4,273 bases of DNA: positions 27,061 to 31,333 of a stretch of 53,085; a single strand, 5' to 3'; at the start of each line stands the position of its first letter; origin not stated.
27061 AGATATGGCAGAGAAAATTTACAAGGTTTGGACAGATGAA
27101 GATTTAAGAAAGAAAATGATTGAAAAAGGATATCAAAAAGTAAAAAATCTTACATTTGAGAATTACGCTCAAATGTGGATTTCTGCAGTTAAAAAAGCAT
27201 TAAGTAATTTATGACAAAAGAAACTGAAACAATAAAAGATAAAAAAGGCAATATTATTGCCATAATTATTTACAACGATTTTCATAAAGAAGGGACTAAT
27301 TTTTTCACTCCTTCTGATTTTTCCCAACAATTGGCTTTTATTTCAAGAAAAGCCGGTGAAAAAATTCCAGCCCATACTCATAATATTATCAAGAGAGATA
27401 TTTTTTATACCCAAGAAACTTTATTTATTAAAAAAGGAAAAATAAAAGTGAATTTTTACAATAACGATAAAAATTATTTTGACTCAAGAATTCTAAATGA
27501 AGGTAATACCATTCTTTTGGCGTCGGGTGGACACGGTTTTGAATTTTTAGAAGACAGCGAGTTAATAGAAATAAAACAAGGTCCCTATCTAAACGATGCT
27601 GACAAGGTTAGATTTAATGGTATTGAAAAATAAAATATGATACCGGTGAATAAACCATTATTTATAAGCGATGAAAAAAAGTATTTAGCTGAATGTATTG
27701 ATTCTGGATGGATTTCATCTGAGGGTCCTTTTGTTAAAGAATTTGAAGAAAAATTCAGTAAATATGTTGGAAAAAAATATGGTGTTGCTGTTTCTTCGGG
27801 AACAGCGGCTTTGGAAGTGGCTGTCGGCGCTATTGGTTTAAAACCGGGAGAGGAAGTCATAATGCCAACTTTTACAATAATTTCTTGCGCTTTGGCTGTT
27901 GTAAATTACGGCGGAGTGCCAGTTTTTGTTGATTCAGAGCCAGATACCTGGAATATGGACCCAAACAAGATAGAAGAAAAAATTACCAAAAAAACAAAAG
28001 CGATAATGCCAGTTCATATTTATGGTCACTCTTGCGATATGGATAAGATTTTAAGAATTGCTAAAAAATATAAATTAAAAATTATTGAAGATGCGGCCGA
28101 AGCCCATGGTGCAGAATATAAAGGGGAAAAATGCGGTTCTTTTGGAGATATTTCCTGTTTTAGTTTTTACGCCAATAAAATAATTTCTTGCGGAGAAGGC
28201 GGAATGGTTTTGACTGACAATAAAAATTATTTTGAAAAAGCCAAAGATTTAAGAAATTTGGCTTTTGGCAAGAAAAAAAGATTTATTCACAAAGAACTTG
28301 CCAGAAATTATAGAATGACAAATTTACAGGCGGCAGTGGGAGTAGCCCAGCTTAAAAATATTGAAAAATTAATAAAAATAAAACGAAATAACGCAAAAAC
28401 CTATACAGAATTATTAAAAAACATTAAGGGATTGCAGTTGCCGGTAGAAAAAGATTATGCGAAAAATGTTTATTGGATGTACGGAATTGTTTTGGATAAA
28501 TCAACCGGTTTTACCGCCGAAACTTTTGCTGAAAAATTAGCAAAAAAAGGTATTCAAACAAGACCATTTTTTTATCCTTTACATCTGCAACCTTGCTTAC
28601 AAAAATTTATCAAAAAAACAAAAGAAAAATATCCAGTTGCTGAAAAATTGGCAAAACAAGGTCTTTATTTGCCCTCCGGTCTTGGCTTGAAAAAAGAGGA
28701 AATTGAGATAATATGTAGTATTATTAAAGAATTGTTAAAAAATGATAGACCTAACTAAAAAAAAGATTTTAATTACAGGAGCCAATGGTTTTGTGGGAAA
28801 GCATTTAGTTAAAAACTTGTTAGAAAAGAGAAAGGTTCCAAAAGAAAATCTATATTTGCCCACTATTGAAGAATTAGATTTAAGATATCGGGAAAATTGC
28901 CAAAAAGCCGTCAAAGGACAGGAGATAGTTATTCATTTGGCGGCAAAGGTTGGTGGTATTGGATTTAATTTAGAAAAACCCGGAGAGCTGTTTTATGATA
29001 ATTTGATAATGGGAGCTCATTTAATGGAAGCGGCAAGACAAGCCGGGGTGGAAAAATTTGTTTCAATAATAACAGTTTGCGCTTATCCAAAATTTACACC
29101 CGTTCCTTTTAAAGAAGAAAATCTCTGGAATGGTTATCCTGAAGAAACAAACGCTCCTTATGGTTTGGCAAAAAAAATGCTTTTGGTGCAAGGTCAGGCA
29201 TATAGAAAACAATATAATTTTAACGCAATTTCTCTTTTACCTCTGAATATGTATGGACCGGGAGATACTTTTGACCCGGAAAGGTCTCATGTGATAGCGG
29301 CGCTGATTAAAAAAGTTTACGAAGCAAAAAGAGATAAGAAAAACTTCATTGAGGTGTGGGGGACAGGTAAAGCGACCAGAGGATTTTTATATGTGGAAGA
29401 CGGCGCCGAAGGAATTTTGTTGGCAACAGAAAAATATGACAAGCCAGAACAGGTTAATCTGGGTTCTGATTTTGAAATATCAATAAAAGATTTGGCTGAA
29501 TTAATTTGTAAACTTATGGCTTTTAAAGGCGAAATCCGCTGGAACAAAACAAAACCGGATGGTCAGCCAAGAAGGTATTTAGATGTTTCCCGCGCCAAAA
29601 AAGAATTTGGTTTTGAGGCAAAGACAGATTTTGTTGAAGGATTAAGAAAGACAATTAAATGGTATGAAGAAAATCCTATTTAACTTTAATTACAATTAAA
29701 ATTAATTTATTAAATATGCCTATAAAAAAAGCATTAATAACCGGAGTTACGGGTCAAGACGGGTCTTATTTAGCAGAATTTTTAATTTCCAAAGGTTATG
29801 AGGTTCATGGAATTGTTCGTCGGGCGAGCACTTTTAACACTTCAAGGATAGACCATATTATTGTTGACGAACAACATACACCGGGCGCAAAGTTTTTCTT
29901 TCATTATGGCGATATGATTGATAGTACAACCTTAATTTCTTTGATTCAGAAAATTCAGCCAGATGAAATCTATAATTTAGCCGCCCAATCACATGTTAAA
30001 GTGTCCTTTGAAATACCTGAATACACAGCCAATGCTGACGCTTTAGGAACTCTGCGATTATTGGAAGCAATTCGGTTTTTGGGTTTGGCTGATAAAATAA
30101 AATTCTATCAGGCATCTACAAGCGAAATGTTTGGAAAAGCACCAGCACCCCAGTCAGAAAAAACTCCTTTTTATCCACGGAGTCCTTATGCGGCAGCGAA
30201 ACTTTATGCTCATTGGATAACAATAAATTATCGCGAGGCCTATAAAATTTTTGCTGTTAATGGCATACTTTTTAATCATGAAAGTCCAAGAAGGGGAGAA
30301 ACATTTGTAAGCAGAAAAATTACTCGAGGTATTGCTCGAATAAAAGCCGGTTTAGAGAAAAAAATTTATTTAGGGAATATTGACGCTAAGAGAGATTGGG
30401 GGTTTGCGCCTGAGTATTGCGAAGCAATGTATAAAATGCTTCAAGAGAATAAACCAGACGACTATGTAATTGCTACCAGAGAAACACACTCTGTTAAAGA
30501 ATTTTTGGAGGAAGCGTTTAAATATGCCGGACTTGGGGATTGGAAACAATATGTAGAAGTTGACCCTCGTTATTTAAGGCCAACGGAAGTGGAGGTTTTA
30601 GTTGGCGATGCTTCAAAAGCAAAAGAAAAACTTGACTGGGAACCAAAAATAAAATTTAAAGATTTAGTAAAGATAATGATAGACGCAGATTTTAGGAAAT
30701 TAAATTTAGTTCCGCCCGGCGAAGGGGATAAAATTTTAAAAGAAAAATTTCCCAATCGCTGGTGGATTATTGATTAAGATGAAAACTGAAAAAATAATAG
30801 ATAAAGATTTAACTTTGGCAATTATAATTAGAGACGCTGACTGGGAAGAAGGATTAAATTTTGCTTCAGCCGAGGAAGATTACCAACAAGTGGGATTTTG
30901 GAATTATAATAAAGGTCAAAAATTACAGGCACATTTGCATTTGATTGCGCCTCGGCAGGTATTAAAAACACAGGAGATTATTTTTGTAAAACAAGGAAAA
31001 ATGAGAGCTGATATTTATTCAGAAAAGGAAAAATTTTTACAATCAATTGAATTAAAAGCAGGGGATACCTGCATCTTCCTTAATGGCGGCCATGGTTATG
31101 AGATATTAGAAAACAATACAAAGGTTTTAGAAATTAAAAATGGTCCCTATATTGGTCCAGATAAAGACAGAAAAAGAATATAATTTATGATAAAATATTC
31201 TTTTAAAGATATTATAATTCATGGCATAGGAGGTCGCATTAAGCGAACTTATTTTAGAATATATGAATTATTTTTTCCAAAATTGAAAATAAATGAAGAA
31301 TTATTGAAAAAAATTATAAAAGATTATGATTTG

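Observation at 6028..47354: Candidate surface-protein (S-layer) glycosylation supercluster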

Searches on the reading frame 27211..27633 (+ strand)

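Call 5: search_protein_families(library=pfam, proteins=[window:27211-27633:+], max_evalue=0.01)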
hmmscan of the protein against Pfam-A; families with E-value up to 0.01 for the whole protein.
window:27211-27633:+ (140 aa): 0 families

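Call 46: search_protein_families(library=ncbifam, proteins=[window:27211-27633:+], max_evalue=0.01)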
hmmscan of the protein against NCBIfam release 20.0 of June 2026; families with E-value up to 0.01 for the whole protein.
window:27211-27633:+ (140 aa): 1 family
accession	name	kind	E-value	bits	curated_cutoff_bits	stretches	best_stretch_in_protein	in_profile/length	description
TIGR04366.1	cupin_WbuC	subfamily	7.3e-07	29.1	42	1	38-133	33-126/132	WbuC family cupin fold metalloprotein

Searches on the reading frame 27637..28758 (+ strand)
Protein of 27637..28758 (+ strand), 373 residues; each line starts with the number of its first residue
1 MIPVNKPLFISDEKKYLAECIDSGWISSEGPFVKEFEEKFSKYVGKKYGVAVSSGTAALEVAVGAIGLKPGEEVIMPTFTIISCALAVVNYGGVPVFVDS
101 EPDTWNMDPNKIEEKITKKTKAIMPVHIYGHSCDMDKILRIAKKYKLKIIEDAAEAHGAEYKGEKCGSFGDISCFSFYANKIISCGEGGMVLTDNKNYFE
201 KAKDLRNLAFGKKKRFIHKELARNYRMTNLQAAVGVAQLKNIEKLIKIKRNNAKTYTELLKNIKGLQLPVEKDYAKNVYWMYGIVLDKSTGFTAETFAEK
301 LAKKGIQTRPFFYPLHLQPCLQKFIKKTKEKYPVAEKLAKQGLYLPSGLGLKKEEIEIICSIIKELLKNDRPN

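Call 5: search_protein_families(library=pfam, proteins=[window:27637-28758:+], max_evalue=0.01)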
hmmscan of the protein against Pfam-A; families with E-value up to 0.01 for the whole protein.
window:27637-28758:+ (373 aa): 5 families
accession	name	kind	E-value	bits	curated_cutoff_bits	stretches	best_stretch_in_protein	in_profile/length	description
PF01041.23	DegT_DnrJ_EryC1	-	8.1e-122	407.3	19.8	1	12-363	6-359/360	DegT/DnrJ/EryC1/StrS aminotransferase family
PF01212.27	Beta_elim_lyase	-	2.2e-09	37.5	27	1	31-267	32-272/288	Beta-eliminating lyase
PF00155.27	Aminotran_1_2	-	4.6e-09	36.4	19.7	1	33-124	44-151/361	Aminotransferase class I and II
PF01053.26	Cys_Met_Meta_PP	-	1.3e-06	27.7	27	1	30-159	51-180/381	Cys/Met metabolism PLP-dependent enzyme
PF00266.25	Aminotran_5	-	6.5e-05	22.5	21.5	1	51-157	66-180/371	Aminotransferase class-V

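Call 46: search_protein_families(library=ncbifam, proteins=[window:27637-28758:+], max_evalue=0.01)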
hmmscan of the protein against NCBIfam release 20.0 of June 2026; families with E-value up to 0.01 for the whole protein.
window:27637-28758:+ (373 aa): 31 families (the best 25 are shown)
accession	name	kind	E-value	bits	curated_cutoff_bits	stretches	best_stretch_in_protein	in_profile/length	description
TIGR04181.1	NHT_00031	hypoth_equivalog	6.2e-109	364.2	420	1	2-348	1-359/359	LegC family aminotransferase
NF008687.0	PRK11706.1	equivalog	2.3e-80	270.2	375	1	1-366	1-373/375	dTDP-4-amino-4,6-dideoxygalactose transaminase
TIGR03588.1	PseC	equivalog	7.4e-79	265.4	423.5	1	2-366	2-379/380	UDP-4-amino-4,6-dideoxy-N-acetyl-beta-L-altrosamine transaminase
TIGR04427.1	PLP_DesI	equivalog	4.2e-68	230.2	650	1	17-364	38-380/390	dTDP-4-dehydro-6-deoxyglucose aminotransferase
TIGR02379.1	ECA_wecE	subfamily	7.2e-68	229.1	434.85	1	1-367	1-375/376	dTDP-4-amino-4,6-dideoxy-D-glucose transaminase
NF011936.0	PRK15407.1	equivalog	7.3e-61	206.2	423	2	8-206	43-248/440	lipopolysaccharide biosynthesis protein RfbH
NF008658.2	PRK11658.1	equivalog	1.2e-60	205.2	631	1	2-367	5-377/379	UDP-4-amino-4-deoxy-L-arabinose aminotransferase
NF005816.0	PRK07682.1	equivalog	1.4e-11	43.7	620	1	13-301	56-339/390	aminotransferase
NF005305.0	PRK06836.1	equivalog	4e-07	29.6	376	1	50-124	101-175/396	pyridoxal phosphate-dependent aminotransferase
NF004770.0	PRK06108.1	subfamily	5.5e-07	28.7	422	1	38-171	88-228/396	pyridoxal phosphate-dependent aminotransferase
NF004975.0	PRK06348.1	equivalog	8.4e-07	28.3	549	1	36-153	79-202/384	pyridoxal phosphate-dependent aminotransferase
NF006230.0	PRK08363.1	equivalog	1.3e-06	27.5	534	1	54-153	101-206/398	alanine aminotransferase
NF041364.1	GntC_guanitoxin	equivalog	2.6e-06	26.6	415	1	50-153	63-174/356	guanitoxin biosynthesis PLP-dependent (S)-gamma-hydroxy-L-arginine cyclodehydratase GntC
NF005817.0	PRK07683.1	equivalog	3.1e-06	26.1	575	1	50-124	93-166/387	aminotransferase A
NF006488.0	PRK08912.1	equivalog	4.7e-06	25.8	498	1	50-124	90-164/387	aminotransferase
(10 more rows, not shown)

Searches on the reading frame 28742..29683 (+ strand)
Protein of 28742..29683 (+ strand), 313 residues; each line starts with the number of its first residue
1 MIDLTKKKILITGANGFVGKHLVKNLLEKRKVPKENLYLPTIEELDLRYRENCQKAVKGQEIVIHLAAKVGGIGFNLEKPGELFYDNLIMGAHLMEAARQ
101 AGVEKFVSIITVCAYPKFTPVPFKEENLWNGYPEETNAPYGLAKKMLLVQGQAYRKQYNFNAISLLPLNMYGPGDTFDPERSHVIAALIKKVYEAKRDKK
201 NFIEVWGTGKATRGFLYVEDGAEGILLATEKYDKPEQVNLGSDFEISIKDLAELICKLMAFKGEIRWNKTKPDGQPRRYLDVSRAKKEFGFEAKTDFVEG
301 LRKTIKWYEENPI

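Call 6: search_protein_families(library=pfam, proteins=[window:28742-29683:+], max_evalue=0.01)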
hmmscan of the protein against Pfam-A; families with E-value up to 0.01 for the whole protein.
window:28742-29683:+ (313 aa): 8 families
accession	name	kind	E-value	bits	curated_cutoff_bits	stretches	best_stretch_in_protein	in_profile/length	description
PF01370.27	Epimerase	-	2.3e-53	181.5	20.9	1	9-241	1-240/240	NAD dependent epimerase/dehydratase family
PF16363.11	GDP_Man_Dehyd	-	3.9e-28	99.3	27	1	10-304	1-332/332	GDP-mannose 4,6 dehydratase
PF01073.25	3Beta_HSD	-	9.4e-11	41.7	22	1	10-237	1-237/280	3-beta hydroxysteroid dehydrogenase/isomerase family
PF13460.12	NAD_binding_10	-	1.3e-08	35.4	27.2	1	13-130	1-119/184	NAD(P)H-binding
PF02719.21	Polysacc_synt_2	-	4.2e-06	26.6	20.2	0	46-111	62-128/293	Polysaccharide biosynthesis protein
PF07993.18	NAD_binding_4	-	6.4e-05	22.7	20.1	1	11-39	1-28/258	Male sterility protein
PF04321.23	RmlD_sub_bind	-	0.00025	20.7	27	1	8-68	2-60/287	RmlD substrate binding domain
PF05368.20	NmrA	-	0.0038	17.3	27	0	5-28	1-24/298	NmrA-like family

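Call 46: search_protein_families(library=ncbifam, proteins=[window:28742-29683:+], max_evalue=0.01)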
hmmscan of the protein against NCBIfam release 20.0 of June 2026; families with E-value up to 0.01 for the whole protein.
window:28742-29683:+ (313 aa): 28 families (the best 25 are shown)
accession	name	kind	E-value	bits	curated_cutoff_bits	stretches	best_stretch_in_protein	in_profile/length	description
NF047922.1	GDPFucSynFcl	equivalog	5.1e-81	272.5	500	1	6-311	2-304/308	GDP-L-fucose synthase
TIGR04180.1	EDH_00030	hypoth_equivalog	2.3e-28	99.1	475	2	46-272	57-271/297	NAD-dependent 4,6-dehydratase LegB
TIGR01181.1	dTDP_gluc_dehyt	equivalog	1.7e-27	96.4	365.1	1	9-311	2-314/321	dTDP-glucose 4,6-dehydratase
TIGR01179.1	galE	equivalog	2.9e-21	75.6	262.3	1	8-311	1-328/332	UDP-glucose 4-epimerase GalE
NF011728.1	PRK15181.1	equivalog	2.1e-17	63.1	760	1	46-309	77-338/348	Vi polysaccharide biosynthesis UDP-N-acetylglucosaminuronic acid C-4 epimerase TviC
TIGR03466.1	HpnA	hypoth_equivalog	1.8e-13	50.1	367.65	1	8-113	2-115/327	hopanoid-associated sugar epimerase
NF007490.0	PRK10084.1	subfamily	2.3e-13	49.9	649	1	137-311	164-337/361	dTDP-glucose 4,6-dehydratase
NF042422.1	oxyalk_red_OleD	equivalog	2.9e-13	49.9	580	1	8-176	2-174/329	2-alkyl-3-oxoalkanoate reductase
NF007582.0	PRK10217.1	equivalog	3.4e-12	46.1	698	1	137-311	157-334/355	dTDP-glucose 4,6-dehydratase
TIGR02197.1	heptose_epim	equivalog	2.9e-11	43.1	274.6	1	9-308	1-313/316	ADP-glyceromanno-heptose 6-epimerase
NF007956.0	PRK10675.1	subfamily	9.3e-10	38.1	394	1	40-312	52-333/338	UDP-glucose 4-epimerase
TIGR02622.1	CDP_4_6_dhtase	equivalog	2.8e-09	36.6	278.45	1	48-310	64-332/352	CDP-glucose 4,6-dehydratase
NF008872.0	PRK11908.1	equivalog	7.4e-09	35.1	294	2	7-30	2-25/349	bifunctional UDP-4-keto-pentose/UDP-xylose synthase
NF042423.1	oxyalk_red_Shew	equivalog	3.1e-08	33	580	1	6-244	8-236/331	2-alkyl-3-oxoalkanoate reductase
NF052578.1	StrlDmthSdmBMthl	equivalog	3.5e-07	30.3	600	1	9-145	3-145/328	sterol demethylase protein SdmB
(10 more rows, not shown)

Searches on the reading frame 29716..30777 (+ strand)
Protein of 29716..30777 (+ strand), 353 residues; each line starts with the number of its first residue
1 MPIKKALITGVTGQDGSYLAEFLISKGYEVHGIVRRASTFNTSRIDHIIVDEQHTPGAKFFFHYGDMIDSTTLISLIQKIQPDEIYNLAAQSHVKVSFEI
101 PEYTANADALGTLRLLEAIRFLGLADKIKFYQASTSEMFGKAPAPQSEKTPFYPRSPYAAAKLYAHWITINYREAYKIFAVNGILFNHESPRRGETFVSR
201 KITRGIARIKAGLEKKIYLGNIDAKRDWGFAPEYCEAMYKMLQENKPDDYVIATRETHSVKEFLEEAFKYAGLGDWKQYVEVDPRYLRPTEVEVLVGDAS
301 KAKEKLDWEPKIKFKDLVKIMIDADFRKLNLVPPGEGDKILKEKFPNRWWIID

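Call 6: search_protein_families(library=pfam, proteins=[window:29716-30777:+], max_evalue=0.01)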
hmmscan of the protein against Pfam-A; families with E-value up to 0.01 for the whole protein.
window:29716-30777:+ (353 aa): 4 families
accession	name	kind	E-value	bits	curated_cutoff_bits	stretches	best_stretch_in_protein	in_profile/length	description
PF16363.11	GDP_Man_Dehyd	-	2.5e-144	481.3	27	1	7-321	1-332/332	GDP-mannose 4,6 dehydratase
PF01370.27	Epimerase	-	7.3e-73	245.3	20.9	1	6-253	1-240/240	NAD dependent epimerase/dehydratase family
PF04321.23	RmlD_sub_bind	-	8.6e-07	28.7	27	1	5-179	2-146/287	RmlD substrate binding domain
PF02719.21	Polysacc_synt_2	-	7.3e-05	22.5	20.2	1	7-119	2-115/293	Polysaccharide biosynthesis protein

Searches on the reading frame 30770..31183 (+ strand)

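Call 6: search_protein_families(library=pfam, proteins=[window:30770-31183:+], max_evalue=0.01)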
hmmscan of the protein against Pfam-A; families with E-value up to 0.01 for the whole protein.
window:30770-31183:+ (137 aa): 0 families

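Call 46: search_protein_families(library=ncbifam, proteins=[window:30770-31183:+], max_evalue=0.01)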
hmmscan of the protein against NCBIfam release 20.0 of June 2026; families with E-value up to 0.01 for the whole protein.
window:30770-31183:+ (137 aa): 1 family
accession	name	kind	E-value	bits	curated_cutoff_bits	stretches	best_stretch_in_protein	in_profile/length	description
TIGR04366.1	cupin_WbuC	subfamily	3.3e-07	30.3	42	1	30-128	25-120/132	WbuC family cupin fold metalloprotein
